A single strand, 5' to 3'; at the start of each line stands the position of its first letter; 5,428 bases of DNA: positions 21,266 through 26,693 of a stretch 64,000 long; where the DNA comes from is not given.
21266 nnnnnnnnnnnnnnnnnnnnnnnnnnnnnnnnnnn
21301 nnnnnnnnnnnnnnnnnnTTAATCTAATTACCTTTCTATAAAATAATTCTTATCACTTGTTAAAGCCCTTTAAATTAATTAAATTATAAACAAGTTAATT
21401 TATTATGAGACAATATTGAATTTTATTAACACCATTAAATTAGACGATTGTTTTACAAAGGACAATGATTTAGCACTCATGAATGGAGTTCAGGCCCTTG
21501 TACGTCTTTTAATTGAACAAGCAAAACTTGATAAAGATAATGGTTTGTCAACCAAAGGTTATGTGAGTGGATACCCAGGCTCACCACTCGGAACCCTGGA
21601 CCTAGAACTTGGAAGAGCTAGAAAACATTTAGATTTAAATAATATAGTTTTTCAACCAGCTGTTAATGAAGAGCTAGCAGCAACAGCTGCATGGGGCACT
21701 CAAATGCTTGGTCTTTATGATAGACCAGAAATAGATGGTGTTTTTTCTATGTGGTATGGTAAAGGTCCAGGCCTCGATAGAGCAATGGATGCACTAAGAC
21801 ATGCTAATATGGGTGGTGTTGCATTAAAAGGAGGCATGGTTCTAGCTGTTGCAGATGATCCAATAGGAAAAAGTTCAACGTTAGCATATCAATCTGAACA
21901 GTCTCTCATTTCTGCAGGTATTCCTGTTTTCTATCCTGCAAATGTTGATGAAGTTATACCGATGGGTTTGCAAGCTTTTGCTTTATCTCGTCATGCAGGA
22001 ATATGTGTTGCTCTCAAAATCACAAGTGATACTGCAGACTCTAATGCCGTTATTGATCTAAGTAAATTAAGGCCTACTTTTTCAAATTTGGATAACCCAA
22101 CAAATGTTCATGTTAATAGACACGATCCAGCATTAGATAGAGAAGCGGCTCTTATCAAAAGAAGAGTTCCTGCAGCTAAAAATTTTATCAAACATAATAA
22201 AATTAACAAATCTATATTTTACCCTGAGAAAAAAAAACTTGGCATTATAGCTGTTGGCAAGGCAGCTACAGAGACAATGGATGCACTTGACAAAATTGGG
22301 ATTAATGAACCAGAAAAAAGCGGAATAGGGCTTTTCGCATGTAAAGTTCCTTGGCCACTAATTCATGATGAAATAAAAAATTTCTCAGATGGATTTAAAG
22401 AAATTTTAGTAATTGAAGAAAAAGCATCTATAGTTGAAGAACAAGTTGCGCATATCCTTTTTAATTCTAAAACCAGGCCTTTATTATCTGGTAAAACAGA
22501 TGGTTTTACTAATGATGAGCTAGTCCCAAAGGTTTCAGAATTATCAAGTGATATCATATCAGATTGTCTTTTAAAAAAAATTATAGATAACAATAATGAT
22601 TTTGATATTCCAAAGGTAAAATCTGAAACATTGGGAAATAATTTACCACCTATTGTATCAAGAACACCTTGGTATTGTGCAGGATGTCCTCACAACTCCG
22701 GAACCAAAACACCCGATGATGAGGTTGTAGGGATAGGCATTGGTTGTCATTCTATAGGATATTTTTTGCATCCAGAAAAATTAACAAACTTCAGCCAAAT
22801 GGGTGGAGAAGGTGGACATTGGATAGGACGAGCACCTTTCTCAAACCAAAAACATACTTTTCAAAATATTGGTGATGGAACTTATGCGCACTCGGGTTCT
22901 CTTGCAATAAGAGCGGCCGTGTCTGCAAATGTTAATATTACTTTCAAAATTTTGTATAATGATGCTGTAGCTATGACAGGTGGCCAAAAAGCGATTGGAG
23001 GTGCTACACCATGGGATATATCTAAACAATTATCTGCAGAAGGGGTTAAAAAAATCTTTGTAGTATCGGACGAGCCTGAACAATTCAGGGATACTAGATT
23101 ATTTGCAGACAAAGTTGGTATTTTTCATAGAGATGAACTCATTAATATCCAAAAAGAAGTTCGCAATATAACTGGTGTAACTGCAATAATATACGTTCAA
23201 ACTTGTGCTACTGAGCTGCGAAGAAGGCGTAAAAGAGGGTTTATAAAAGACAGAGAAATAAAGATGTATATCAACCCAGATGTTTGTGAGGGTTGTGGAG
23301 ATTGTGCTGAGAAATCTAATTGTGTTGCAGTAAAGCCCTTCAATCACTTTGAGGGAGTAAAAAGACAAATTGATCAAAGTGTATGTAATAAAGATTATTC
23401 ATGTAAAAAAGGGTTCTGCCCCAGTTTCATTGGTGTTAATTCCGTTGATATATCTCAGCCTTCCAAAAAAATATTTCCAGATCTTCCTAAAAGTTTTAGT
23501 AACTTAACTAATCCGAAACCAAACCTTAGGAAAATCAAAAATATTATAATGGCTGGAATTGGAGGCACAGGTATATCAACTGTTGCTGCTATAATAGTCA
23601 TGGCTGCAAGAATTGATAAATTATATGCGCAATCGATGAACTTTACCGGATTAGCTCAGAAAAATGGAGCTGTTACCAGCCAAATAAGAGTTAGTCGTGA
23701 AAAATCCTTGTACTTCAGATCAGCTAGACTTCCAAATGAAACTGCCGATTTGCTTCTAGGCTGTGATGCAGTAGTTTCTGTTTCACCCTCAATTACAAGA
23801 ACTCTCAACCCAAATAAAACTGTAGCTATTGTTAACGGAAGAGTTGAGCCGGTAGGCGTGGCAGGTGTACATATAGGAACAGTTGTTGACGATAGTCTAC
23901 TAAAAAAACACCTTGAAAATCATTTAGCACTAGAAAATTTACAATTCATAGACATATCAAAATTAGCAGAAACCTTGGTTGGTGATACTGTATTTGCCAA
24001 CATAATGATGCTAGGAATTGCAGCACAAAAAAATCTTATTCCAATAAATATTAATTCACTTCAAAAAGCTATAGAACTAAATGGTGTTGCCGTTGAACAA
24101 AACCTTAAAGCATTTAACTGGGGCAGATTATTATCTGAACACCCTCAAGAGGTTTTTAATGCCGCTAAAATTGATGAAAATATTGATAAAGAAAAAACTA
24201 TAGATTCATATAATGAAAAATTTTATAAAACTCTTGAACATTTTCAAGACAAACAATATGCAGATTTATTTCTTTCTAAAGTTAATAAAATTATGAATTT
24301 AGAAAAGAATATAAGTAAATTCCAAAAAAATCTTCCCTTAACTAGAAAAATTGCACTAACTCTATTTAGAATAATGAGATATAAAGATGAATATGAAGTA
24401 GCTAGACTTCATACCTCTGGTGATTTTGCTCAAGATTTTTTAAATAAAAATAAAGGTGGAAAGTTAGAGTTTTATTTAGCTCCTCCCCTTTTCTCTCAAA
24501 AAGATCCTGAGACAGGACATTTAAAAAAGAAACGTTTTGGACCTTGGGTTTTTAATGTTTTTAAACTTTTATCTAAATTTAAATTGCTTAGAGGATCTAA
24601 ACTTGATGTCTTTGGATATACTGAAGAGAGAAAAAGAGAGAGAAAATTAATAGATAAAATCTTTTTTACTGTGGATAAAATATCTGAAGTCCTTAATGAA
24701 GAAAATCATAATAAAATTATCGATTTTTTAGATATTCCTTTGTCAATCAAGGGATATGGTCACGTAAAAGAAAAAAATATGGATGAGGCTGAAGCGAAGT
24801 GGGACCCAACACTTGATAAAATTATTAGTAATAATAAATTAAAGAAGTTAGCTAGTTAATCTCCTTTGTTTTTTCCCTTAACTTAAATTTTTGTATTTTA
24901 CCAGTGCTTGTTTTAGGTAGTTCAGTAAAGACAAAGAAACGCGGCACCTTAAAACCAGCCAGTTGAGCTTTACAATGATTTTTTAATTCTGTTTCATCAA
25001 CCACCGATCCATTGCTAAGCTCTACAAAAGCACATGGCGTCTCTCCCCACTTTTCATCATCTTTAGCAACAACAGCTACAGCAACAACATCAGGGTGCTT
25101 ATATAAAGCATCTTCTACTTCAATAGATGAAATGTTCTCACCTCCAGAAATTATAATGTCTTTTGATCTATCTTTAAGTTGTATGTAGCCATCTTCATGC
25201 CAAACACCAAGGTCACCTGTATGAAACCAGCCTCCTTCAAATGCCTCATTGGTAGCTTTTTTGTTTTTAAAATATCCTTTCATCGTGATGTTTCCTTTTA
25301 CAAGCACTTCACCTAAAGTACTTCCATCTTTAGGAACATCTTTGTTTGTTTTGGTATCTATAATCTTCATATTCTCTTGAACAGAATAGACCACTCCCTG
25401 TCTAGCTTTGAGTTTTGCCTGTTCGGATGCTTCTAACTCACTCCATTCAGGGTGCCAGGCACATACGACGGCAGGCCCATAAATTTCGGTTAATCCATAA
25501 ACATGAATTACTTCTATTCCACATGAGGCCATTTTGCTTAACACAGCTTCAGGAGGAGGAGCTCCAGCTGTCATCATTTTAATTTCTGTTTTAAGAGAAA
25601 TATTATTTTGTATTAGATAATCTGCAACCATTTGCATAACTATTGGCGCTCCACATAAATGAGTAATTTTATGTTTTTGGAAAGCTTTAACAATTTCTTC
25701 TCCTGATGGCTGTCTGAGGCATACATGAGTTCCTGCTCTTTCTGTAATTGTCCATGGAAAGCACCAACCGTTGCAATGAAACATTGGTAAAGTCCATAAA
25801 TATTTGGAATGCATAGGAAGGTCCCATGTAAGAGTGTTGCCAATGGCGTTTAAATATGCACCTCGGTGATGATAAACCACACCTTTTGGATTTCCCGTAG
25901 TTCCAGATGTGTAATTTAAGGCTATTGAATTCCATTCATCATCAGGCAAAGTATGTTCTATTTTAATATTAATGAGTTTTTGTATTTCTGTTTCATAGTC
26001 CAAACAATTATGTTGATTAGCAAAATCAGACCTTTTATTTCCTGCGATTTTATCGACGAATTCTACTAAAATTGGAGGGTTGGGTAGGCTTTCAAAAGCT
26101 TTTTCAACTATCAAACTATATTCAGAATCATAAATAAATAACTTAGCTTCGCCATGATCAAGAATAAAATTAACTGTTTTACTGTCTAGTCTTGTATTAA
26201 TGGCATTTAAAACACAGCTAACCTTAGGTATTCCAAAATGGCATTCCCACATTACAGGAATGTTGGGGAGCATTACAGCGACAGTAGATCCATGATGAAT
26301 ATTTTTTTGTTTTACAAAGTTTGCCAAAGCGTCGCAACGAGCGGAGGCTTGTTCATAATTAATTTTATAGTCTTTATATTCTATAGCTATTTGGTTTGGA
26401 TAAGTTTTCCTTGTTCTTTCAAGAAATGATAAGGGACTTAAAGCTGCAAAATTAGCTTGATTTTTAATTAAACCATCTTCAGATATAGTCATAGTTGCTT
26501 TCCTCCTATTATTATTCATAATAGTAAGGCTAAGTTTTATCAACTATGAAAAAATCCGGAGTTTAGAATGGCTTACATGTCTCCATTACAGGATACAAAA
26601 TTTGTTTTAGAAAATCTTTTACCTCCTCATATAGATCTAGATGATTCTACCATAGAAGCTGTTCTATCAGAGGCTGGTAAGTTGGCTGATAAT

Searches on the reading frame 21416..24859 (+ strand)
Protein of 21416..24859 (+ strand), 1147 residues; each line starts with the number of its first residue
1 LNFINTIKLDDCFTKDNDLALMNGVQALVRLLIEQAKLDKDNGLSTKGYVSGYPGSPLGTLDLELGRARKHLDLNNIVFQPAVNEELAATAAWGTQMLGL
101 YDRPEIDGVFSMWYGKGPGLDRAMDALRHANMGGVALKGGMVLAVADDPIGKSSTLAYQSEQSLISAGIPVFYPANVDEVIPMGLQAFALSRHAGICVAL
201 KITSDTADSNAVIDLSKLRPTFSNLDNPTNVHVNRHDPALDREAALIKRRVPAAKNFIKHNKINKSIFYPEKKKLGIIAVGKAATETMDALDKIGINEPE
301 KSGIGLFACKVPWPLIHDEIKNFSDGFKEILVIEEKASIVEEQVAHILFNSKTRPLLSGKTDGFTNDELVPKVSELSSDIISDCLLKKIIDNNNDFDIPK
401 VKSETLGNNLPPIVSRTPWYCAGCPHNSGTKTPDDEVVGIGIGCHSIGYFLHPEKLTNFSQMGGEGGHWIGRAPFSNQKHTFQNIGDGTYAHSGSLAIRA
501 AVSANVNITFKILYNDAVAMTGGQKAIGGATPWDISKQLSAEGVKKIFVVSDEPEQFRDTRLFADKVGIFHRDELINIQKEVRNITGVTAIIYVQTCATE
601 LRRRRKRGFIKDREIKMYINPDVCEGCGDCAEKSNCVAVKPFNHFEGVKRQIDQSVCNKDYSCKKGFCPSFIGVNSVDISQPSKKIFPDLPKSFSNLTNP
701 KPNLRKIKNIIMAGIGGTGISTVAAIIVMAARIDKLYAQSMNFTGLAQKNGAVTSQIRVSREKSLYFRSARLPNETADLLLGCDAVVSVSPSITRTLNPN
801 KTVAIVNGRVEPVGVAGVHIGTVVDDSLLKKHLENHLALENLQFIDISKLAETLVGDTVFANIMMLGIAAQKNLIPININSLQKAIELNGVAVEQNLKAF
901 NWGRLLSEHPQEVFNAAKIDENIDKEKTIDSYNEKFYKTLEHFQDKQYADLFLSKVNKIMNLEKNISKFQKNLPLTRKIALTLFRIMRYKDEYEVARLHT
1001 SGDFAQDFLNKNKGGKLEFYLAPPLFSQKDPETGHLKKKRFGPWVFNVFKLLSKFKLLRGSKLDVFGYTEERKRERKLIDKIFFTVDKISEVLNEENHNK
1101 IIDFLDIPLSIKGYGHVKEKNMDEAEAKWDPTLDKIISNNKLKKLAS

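Call 51: search_protein_families(library=pfam, proteins=[window:21416-24859:+], max_evalue=1e-8)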
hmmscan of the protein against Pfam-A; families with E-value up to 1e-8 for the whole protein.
window:21416-24859:+ (1147 aa): 2 families
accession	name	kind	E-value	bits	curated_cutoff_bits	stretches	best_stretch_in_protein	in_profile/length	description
PF20169.3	DUF6537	-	2.1e-53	181.7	27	1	937-1130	9-202/203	Family of unknown function (DUF6537)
PF01558.24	POR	-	3.5e-18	66.8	27.4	1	716-903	1-171/173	Pyruvate ferredoxin/flavodoxin oxidoreductase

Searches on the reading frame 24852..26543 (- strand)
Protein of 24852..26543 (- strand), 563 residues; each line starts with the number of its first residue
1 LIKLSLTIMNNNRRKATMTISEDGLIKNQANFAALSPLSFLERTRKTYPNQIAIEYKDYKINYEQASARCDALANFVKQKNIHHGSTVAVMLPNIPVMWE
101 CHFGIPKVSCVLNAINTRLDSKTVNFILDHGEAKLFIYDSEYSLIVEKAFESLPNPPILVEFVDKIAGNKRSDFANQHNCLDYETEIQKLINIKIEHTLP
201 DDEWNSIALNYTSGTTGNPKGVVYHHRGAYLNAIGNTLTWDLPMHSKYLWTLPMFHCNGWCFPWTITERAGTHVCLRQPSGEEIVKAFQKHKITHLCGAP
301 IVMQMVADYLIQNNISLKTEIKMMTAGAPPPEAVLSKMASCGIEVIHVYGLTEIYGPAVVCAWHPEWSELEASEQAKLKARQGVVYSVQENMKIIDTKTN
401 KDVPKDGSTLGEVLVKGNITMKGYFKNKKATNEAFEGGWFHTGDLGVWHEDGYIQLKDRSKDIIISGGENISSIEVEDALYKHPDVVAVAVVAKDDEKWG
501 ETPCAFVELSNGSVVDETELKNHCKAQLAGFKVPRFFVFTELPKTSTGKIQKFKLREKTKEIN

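Call 51: search_protein_families(library=pfam, proteins=[window:24852-26543:-], max_evalue=1e-8)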
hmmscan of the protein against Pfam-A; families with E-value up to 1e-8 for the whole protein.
window:24852-26543:- (563 aa): 2 families
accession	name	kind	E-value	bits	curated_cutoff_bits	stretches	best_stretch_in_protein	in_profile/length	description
PF00501.34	AMP-binding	-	5e-67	226.8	29.9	1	42-425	2-384/384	AMP-binding enzyme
PF13193.12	AMP-binding_C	-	4.7e-20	72.7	24.5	1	475-549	1-76/76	AMP-binding enzyme C-terminal domain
